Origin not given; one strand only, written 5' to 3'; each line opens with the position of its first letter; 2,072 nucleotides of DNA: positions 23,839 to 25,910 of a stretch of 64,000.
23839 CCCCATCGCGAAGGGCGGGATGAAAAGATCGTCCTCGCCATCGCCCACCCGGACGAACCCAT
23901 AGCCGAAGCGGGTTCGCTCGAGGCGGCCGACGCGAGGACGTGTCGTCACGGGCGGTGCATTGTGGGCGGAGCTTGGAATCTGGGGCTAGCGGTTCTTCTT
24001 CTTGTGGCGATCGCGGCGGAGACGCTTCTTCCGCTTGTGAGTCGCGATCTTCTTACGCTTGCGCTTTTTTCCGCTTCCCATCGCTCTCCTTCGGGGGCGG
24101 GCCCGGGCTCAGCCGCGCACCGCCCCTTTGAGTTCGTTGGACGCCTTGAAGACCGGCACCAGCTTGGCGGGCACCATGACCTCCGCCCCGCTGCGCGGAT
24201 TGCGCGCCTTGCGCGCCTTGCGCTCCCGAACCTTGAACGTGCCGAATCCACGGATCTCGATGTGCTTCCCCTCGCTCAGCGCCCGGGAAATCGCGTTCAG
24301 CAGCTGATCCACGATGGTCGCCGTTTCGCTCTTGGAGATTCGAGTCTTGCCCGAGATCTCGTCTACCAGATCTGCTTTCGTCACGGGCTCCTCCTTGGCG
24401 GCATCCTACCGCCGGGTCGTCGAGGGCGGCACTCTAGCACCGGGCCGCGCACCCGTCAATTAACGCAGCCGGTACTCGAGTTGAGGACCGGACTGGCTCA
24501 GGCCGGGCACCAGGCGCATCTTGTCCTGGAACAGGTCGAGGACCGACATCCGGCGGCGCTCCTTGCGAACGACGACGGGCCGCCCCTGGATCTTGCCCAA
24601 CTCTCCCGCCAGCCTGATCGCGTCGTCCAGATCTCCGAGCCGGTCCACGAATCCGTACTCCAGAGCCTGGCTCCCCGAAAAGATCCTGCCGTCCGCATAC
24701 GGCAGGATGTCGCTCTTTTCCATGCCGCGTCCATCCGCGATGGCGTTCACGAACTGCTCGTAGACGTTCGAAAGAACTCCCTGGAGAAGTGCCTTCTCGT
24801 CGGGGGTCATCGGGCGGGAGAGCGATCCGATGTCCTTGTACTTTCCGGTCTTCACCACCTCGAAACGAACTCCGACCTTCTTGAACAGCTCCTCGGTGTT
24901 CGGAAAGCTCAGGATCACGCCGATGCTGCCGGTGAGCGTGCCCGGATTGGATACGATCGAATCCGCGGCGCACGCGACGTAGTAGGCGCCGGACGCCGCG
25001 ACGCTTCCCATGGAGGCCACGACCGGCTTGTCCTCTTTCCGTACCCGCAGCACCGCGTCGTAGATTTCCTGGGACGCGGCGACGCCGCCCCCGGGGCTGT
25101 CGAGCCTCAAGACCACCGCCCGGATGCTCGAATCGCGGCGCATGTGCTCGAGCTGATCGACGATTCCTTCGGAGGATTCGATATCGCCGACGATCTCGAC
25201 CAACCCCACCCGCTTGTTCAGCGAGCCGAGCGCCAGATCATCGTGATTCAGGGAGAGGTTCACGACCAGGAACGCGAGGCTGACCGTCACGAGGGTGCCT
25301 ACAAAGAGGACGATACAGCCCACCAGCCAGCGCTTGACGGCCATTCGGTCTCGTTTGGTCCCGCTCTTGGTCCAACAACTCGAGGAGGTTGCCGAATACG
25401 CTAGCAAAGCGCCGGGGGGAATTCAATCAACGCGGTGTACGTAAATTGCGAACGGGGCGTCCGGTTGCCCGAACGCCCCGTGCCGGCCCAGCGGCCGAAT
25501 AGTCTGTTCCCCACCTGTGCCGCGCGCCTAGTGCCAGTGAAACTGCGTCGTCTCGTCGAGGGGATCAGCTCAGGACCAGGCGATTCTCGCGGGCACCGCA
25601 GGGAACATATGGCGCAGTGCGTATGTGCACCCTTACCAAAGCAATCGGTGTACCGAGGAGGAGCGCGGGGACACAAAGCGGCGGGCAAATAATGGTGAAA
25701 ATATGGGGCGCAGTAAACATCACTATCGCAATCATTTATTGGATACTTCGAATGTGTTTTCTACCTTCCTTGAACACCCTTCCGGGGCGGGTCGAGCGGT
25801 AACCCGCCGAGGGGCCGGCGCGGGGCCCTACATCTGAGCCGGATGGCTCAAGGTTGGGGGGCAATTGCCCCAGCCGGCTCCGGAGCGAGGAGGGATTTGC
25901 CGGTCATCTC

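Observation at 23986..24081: Unannotated 31-codon ORF between rnr and the HU/IHF gene encoding a bS22-like ultra-basic ribosomal protein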

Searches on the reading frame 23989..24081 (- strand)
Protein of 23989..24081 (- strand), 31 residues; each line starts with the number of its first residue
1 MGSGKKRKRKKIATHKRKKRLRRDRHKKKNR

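Call 8: search_protein_families(library=pfam, proteins=[window:23989-24081:-], max_evalue=10)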
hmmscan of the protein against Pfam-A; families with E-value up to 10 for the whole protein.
seq(31 aa): 1 family
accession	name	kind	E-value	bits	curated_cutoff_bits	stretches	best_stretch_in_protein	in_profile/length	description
PF08213.16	COX24_C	-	0.008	16.5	23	1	1-30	1-30/33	Mitochondrial mRNA-processing protein COX24, C-terminal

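Call 9: search_protein_families(library=ncbifam, proteins=[window:23989-24081:-], max_evalue=10)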
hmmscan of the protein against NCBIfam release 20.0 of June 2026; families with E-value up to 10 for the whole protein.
seq(31 aa): 0 families

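Call 10: search_solved_structures(query=window:23989-24081:-, max_evalue=10, show_alignments=5)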
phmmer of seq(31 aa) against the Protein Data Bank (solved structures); distinct sequences matched with E-value up to 10: 3.
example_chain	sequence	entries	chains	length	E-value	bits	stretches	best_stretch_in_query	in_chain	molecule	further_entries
7jil_5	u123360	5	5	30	5.1e-07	31.8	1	1-29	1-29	30S ribosomal protein S22 | 50S ribosomal protein L38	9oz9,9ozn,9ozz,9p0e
9i5v_10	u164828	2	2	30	2.1e-06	30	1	1-29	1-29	AURKAIP1/COX24 domain-containing protein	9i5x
8fmw_V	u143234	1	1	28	7.6e-05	25.4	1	2-28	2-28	30S ribosomal protein bS22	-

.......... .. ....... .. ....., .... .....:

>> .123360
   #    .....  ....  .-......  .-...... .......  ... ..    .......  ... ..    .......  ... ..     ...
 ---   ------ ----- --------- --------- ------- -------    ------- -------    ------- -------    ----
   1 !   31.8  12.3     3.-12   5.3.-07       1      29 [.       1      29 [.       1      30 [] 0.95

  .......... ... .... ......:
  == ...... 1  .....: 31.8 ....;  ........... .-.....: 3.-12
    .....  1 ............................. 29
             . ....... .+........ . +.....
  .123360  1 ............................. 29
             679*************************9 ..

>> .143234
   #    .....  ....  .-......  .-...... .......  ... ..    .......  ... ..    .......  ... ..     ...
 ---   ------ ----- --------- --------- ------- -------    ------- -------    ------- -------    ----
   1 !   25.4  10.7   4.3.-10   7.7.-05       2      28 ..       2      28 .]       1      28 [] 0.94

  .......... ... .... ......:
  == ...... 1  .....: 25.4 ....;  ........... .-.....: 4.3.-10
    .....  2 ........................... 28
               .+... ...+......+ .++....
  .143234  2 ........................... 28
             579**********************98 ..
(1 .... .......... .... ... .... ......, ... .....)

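Call 14: find_encoding_contigs(protein=window:23989-24081:-, flank=6000, max_places=10)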
Protein seq(31 aa) (31 aa): 24 contigs read that carry it; 10 places shown.
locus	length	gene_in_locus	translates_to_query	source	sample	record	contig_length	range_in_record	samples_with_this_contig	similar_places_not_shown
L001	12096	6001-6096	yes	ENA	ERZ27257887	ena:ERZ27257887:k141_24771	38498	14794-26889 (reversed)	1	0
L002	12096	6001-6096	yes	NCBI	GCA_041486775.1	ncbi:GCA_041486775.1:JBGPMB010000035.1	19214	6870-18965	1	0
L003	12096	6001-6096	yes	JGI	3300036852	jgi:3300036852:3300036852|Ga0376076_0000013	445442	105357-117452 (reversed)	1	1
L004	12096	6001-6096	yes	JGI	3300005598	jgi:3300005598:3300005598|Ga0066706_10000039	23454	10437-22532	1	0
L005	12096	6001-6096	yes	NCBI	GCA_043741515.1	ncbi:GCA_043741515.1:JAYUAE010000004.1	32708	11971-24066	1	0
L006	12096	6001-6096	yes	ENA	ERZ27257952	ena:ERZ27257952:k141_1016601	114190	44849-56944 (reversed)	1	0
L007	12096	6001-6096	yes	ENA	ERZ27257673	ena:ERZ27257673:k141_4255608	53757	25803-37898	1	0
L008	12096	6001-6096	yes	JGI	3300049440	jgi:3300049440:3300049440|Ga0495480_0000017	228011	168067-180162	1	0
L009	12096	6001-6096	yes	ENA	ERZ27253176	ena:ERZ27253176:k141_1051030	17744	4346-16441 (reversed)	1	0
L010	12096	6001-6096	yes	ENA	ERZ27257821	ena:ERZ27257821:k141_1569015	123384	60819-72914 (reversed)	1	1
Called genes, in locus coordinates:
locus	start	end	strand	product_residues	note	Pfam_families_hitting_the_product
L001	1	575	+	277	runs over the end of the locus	-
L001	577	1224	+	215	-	-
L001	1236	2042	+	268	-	PF21948:LplA-B_cat, PF03099:BPL_LplA_LipB (weak)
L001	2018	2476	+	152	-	-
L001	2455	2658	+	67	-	PF00313:CSD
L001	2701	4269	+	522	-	PF01676:Metalloenzyme, PF06415:iPGM_N, PF01663:Phosphodiest (weak), PF00245:Alk_phosphatase (weak)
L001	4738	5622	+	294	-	PF00574:CLP_protease (weak), PF25145:NfeD1b_N (weak), PF01343:Peptidase_S49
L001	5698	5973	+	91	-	PF00216:Bac_DNA_binding, PF18291:HU-HIG (weak)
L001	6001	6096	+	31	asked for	-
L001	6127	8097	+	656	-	PF08206:OB_RNB, PF17876:CSD2 (faint), PF00773:RNB, PF00575:S1 (weak)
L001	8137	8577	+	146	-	PF07238:PilZ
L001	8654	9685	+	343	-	-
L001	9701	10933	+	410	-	PF00483:NTP_transferase, PF24894:Hexapep_GlmU, PF25084:LbH_EIF2B (faint), PF25087:GMPPB_C (faint)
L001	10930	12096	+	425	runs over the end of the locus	PF00483:NTP_transferase, PF12804:NTP_transf_3 (faint), PF24894:Hexapep_GlmU, PF25247:LbH_GLGC (faint), PF25084:LbH_EIF2B (faint), PF25087:GMPPB_C (weak), PF00132:Hexapep (faint)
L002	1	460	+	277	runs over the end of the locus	-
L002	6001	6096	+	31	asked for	-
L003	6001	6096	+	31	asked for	-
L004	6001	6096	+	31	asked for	-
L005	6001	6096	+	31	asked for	-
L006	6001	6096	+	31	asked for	-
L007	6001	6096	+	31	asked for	-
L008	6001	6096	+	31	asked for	-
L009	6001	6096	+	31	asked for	-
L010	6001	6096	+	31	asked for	-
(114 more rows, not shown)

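Call 17: search_protein_representatives(protein=window:23989-24081:-)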
Query: 31 residues. Proteins with E-value up to 0.001 (for the whole library): 28; up to 1e-10: 0; up to 1e-30: 0. The best 28 are listed.
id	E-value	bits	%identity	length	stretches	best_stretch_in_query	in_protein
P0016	9.3e-06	39.9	93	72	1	1-30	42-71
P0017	9.6e-06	39.9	73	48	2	1-29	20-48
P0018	4.1e-05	38.1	90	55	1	1-31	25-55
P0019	4.7e-05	37.9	87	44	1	2-31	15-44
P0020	5.2e-05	37.7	90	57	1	1-31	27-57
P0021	1.8e-04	36.2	87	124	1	1-30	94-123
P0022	1.8e-04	36.2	86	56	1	1-29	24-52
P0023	1.8e-04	36.2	93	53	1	3-31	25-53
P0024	2.0e-04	36.0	83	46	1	2-31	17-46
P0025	2.2e-04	35.9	83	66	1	2-30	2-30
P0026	2.5e-04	35.7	83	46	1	1-30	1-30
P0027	2.7e-04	35.6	83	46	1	1-30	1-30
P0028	2.8e-04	35.6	83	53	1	2-31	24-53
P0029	3.2e-04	35.4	83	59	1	2-31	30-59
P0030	3.2e-04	35.4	83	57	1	2-31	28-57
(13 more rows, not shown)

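Call 49: predict_structure(protein=window:23989-24081:-)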
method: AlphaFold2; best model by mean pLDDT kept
length: 31 residues; sequences in the alignment: 1
mean_pLDDT: 92.1   pTM: 0.47
mean pLDDT of the five models: 92.1, 90.1, 89.6, 88.2, 84.9
residues with pLDDT >= 90: 23; 70-90: 7; 50-70: 1; < 50: 0
segments of 3 or more residues with pLDDT < 50: none
pLDDT, mean of each block of 10 residues (from residue 1): 86 97 95 79
secondary structure, 60 per line:
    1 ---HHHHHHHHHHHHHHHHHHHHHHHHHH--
elements in order: H4-29

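Call 53: fold_search(model_id=the predicted structure, library=pdb)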
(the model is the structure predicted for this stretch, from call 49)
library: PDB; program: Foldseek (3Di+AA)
matches with E <= 10: 0; with E <= 0.001: 0
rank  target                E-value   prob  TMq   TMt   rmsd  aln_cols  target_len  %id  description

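Call 65: search_solved_structures(query=A4, max_evalue=10, show_alignments=0)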
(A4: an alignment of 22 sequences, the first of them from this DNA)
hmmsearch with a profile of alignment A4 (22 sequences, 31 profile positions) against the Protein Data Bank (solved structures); distinct sequences matched with E-value up to 10: 3.
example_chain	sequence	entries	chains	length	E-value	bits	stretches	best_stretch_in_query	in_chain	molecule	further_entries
7jil_5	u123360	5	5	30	4.7e-15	58.5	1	1-30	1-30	30S ribosomal protein S22 | 50S ribosomal protein L38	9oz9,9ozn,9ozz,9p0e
9i5v_10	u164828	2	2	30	1.7e-13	53.6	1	1-30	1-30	AURKAIP1/COX24 domain-containing protein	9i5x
8fmw_V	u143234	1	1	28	7.7e-13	51.5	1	1-28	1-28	30S ribosomal protein bS22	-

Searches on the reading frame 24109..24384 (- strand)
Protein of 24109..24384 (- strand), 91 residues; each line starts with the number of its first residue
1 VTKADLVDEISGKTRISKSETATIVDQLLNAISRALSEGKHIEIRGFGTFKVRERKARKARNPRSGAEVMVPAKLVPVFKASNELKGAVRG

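Call 8: search_protein_families(library=pfam, proteins=[window:24109-24384:-], max_evalue=10)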
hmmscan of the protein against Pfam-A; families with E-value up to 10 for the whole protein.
window:24109-24384:- (91 aa): 7 families
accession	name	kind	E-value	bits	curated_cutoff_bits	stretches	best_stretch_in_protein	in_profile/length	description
PF00216.26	Bac_DNA_binding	-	1.6e-31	108.8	22.4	1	1-89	1-89/90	Bacterial DNA-binding protein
PF18291.6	HU-HIG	-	1.2e-06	29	26.2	1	2-56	33-87/125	HU domain fused to wHTH, Ig, or Glycine-rich motif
PF18289.6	HU-CCDC81_euk_2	-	0.00017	22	26.1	1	9-57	9-59/75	CCDC81 eukaryotic HU domain 2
PF14908.11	HU-CCDC81_euk_1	-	0.00036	21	26.1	1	15-86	18-82/89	CCDC81 eukaryotic HU domain 1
PF18175.6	HU-CCDC81_bac_2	-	0.00052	20.3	35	1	6-54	3-51/70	CCDC81-like prokaryotic HU domain 2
PF13768.12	VWA_3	-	0.0044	17.5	27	1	18-53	14-47/155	von Willebrand factor type A domain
PF08812.16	YtxC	-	0.088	12.8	33.1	1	18-54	58-94/218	YtxC-like family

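Call 9: search_protein_families(library=ncbifam, proteins=[window:24109-24384:-], max_evalue=10)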
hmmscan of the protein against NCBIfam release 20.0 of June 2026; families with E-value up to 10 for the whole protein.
window:24109-24384:- (91 aa): 8 families
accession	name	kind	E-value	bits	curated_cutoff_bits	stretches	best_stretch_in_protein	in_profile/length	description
NF001222.0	PRK00199.1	equivalog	3e-26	91.5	115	1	1-89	1-90/95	integration host factor subunit beta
NF001401.0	PRK00285.1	equivalog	2.3e-24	85.4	111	1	1-89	6-94/103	integration host factor subunit alpha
TIGR00988.1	hip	equivalog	2.1e-21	76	119.95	1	1-88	1-89/94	integration host factor subunit beta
NF007945.0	PRK10664.1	equivalog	5.3e-21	75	157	1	1-89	1-89/90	nucleoid-associated protein HU-beta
NF008023.0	PRK10753.1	equivalog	3.6e-19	68.9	162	1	1-90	1-90/90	nucleoid-associated protein HU-alpha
TIGR00987.1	himA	equivalog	4.1e-18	65.5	120.25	1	1-89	2-90/96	integration host factor subunit alpha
TIGR01201.1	HU_rel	subfamily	8.5e-08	32.3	68.6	1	1-53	31-83/170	HU family DNA-binding protein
TIGR02834.1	spo_ytxC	equivalog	0.1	12.3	206.95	1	10-54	107-153/276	putative sporulation protein YtxC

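Call 13: list_cluster_members(proteins=[window:23989-24081:-, window:24109-24384:-])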
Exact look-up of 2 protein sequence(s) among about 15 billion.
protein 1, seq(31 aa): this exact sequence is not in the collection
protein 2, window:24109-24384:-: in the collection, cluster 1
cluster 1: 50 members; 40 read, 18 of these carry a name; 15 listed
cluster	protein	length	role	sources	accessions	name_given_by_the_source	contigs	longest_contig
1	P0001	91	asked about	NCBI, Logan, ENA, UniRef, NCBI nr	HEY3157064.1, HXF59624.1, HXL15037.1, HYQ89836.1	MAG TPA: HU family DNA-binding protein [Candidatus Eisenbacteria bacterium] | Integration host factor subunit beta n=1 Tax=Eiseniibacteriota bacterium TaxID=2212470 ... | MAG: integration host factor subunit beta [Candidatus Eisenbacteria bacterium]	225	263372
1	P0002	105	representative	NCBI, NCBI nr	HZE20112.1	MAG TPA: HU family DNA-binding protein [Candidatus Angelobacter sp.] | HU family DNA-binding protein [Candidatus Angelobacter sp.]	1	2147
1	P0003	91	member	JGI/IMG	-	nucleoid DNA-binding protein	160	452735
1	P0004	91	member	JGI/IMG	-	nucleoid DNA-binding protein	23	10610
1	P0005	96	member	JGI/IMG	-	nucleoid DNA-binding protein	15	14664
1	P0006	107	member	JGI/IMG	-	nucleoid DNA-binding protein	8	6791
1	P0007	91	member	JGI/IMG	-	nucleoid DNA-binding protein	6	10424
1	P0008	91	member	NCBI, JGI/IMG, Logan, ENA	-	nucleoid DNA-binding protein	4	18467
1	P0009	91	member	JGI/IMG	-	nucleoid DNA-binding protein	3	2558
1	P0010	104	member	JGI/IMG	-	nucleoid DNA-binding protein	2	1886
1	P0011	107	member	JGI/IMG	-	nucleoid DNA-binding protein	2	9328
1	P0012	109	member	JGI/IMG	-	nucleoid DNA-binding protein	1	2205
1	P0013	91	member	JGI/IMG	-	nucleoid DNA-binding protein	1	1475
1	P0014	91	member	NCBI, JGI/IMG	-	nucleoid DNA-binding protein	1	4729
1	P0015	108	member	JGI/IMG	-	nucleoid DNA-binding protein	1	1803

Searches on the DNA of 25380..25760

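Call 59: search_rna_families(source=window, start=25380, end=25760, threshold=evalue, max_evalue=10, show_alignments=2)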
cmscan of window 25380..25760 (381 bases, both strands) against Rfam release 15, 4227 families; matches with E-value up to 10: 3.
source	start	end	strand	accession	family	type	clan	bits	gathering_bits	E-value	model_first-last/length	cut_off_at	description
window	25504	25607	-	RF00013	6S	Gene;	-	30.1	46.4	0.00017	1-187/187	no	6S / SsrS RNA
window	25445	25506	-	RF02353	BjrC68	Gene; sRNA;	-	25.4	39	0.00014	1-82/82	no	Bradyrhizobiaceae sRNA BjrC68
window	25455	25478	-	RF02031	tpke11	Gene; sRNA;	-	14.5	43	2.1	22-46/77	no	tpke11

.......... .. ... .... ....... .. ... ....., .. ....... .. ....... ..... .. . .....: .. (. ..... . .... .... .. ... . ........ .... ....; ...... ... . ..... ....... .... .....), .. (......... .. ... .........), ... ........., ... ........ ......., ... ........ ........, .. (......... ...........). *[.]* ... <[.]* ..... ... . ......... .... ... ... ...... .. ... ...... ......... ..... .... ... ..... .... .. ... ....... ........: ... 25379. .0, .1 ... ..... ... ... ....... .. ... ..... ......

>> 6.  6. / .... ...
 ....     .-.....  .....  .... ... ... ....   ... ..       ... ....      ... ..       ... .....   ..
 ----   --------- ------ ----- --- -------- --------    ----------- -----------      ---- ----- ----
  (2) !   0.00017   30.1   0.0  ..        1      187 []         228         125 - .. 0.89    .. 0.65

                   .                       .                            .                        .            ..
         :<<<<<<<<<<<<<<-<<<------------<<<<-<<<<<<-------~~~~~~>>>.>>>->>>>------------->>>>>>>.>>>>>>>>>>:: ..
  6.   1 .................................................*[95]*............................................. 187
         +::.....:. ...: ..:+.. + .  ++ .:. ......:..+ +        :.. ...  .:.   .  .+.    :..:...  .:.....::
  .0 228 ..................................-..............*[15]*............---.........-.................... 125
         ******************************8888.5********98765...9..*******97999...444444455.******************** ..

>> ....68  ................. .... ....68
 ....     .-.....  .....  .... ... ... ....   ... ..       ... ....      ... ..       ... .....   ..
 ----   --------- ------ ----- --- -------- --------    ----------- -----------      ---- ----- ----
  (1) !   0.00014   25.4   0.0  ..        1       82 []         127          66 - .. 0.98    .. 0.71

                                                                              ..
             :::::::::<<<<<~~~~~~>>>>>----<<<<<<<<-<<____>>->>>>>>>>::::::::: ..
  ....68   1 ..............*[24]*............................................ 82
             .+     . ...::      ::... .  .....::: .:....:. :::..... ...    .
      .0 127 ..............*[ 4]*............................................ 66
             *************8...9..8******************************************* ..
